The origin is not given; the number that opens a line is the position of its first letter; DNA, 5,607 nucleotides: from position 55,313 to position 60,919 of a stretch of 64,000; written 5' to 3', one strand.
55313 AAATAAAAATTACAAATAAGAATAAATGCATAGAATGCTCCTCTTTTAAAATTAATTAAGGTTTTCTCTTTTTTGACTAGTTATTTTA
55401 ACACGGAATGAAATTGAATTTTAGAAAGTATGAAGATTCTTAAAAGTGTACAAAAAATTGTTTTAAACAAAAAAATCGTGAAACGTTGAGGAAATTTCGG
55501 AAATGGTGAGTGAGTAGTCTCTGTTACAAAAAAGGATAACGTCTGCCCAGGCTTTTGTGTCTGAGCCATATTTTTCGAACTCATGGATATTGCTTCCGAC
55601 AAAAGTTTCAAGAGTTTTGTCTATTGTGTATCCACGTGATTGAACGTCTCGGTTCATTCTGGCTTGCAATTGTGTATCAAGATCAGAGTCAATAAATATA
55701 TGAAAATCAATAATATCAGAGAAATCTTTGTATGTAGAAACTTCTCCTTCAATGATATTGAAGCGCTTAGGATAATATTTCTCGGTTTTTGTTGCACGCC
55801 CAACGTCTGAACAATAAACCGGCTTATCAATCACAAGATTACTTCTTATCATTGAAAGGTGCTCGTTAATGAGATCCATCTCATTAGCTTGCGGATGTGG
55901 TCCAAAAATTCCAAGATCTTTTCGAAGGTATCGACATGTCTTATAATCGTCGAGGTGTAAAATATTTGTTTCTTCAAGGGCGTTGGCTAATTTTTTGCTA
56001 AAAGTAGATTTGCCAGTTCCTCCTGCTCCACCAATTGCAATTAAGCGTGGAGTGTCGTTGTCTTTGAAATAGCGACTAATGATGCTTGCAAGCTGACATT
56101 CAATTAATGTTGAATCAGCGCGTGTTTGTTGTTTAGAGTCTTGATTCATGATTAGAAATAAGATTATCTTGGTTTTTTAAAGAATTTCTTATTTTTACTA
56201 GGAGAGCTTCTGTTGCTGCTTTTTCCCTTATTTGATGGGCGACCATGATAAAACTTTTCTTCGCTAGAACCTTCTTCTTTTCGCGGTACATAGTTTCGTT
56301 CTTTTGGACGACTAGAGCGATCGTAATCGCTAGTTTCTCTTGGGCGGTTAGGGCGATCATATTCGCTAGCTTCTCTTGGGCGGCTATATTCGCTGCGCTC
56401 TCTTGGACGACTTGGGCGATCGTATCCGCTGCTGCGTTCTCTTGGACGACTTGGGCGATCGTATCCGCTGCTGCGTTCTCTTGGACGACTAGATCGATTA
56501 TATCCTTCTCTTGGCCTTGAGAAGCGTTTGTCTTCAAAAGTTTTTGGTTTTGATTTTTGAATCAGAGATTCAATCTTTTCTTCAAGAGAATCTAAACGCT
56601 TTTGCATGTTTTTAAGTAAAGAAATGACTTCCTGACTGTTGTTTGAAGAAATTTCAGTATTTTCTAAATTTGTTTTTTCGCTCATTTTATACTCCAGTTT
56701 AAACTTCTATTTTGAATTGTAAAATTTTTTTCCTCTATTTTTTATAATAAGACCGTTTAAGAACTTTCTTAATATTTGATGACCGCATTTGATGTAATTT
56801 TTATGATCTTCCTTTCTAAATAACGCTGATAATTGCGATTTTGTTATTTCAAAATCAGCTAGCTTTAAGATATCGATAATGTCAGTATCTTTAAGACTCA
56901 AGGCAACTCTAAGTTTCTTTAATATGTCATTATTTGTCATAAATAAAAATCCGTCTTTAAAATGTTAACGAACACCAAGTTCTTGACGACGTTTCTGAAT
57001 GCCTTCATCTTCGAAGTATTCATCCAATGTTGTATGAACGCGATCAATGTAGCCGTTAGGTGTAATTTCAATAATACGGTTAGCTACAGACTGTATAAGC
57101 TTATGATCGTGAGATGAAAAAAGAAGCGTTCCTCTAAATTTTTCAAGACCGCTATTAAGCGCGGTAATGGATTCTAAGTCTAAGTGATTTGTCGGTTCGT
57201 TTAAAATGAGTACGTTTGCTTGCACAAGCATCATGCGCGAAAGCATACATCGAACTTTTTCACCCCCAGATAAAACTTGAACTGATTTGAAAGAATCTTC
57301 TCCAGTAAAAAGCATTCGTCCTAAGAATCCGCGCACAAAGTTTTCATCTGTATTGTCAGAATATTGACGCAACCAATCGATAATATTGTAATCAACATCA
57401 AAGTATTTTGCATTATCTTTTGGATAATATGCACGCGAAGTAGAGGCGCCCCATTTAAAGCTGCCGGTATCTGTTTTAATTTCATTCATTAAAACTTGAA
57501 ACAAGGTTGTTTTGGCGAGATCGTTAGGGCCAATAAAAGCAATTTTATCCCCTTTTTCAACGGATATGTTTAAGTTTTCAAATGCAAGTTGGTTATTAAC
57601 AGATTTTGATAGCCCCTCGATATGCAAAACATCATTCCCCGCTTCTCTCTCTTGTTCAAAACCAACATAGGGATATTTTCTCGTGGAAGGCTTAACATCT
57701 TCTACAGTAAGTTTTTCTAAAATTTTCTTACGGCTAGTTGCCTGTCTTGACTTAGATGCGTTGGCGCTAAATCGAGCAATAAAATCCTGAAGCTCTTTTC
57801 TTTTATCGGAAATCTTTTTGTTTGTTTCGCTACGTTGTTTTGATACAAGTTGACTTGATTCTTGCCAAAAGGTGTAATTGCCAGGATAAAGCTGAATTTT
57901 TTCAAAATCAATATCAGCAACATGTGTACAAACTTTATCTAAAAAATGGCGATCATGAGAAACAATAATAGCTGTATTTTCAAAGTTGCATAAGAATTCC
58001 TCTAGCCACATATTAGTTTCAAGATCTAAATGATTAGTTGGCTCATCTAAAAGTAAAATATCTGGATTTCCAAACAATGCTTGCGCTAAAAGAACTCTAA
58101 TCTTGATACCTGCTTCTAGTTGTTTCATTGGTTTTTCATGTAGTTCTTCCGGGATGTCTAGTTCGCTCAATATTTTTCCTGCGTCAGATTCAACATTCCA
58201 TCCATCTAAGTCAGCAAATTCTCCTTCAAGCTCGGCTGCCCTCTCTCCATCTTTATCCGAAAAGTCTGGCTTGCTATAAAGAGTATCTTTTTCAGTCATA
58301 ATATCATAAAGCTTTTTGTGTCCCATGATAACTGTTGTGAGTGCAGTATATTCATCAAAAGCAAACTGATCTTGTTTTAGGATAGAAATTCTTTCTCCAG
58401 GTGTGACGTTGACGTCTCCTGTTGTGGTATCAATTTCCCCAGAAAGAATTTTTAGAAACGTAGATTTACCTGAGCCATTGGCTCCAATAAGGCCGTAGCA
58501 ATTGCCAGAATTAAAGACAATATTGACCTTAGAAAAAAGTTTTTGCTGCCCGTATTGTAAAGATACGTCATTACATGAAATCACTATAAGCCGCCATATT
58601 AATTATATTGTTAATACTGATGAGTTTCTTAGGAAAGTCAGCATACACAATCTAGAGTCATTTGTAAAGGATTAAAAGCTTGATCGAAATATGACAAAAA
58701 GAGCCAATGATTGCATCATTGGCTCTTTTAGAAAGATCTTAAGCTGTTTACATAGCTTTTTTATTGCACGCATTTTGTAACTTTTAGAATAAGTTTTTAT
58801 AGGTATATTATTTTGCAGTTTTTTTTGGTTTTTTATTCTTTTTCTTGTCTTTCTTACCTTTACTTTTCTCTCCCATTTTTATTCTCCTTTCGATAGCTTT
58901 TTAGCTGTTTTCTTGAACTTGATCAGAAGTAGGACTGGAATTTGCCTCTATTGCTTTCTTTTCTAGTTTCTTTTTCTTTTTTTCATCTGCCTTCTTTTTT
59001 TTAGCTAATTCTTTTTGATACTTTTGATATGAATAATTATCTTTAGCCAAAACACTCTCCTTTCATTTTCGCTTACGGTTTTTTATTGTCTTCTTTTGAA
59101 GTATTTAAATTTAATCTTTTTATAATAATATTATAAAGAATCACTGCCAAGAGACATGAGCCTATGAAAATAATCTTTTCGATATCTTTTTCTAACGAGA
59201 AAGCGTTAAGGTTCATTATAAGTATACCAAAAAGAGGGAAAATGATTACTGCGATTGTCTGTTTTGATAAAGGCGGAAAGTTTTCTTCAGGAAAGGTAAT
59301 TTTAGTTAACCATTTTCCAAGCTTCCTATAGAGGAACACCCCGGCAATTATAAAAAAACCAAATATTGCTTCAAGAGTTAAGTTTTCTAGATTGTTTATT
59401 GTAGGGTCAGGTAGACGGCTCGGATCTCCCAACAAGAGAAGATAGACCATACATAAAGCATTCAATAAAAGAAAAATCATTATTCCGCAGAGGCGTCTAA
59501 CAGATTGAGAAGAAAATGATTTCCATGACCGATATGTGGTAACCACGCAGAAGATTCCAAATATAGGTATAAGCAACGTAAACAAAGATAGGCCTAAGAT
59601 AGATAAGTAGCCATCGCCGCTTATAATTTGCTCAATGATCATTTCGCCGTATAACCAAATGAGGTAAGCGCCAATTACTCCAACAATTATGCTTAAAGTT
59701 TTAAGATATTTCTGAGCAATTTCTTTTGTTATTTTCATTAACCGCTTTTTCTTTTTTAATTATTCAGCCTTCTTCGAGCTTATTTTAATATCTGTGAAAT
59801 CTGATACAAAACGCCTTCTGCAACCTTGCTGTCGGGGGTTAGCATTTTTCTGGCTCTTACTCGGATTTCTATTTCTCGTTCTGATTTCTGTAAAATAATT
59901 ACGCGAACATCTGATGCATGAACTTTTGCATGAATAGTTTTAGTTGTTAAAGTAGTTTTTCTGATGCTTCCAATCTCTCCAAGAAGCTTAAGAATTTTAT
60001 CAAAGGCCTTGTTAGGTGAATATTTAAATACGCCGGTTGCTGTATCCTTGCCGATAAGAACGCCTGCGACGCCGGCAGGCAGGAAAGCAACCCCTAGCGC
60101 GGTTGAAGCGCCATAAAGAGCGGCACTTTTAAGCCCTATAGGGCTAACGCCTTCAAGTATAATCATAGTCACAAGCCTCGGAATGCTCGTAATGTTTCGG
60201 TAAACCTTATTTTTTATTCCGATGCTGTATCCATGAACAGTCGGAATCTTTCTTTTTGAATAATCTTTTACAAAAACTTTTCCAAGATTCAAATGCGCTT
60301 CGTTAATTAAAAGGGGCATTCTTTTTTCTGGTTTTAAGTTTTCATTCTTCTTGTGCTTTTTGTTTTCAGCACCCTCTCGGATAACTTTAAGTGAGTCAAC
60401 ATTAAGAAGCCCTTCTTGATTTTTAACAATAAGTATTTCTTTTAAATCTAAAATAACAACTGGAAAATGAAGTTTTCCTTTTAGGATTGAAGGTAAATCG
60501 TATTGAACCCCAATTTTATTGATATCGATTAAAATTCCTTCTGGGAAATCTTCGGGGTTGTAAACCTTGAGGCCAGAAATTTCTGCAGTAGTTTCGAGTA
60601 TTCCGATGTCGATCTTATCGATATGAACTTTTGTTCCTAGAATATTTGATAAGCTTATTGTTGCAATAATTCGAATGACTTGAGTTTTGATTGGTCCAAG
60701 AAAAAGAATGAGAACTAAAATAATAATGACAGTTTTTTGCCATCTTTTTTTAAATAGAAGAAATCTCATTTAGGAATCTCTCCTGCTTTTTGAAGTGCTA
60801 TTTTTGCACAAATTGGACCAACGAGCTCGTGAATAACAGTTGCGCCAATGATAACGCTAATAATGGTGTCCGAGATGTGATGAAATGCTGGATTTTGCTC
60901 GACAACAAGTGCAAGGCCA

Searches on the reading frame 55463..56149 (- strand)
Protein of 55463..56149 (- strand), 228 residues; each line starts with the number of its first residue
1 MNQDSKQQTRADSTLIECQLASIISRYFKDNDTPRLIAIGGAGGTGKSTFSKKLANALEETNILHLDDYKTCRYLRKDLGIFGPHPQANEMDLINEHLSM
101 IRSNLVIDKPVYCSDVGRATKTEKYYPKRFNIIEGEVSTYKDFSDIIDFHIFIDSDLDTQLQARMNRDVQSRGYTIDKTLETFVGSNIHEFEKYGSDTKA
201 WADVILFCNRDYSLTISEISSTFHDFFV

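Call 35: search_protein_families(library=pfam, proteins=[window:55463-56149:-], max_evalue=0.001)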
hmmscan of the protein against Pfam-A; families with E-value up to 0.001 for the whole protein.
window:55463-56149:- (228 aa): 2 families
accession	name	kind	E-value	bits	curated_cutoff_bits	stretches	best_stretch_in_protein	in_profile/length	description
PF00485.24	PRK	-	4.1e-19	69.6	22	1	36-206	1-187/196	Phosphoribulokinase / Uridine kinase family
PF06414.18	Zeta_toxin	-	7.9e-05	22.6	22.3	1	28-68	10-51/199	Zeta toxin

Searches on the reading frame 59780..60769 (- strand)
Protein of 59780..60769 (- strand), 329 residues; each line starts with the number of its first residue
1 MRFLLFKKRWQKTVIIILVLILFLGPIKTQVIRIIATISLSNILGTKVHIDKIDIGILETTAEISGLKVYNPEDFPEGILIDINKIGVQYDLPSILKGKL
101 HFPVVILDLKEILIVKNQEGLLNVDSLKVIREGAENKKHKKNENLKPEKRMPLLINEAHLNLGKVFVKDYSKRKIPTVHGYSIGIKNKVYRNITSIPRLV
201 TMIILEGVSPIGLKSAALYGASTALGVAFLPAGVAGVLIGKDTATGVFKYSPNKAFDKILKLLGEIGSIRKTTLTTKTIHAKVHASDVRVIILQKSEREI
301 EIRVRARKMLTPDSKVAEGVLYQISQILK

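Call 34: search_protein_families(library=pfam, proteins=[window:59780-60769:-], max_evalue=0.001)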
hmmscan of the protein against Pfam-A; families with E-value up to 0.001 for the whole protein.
window:59780-60769:- (329 aa): 1 family
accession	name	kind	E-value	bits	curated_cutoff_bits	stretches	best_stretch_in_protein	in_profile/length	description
PF05359.17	DUF748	-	7.1e-12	44.6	50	1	8-186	16-185/1037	Domain of Unknown Function (DUF748)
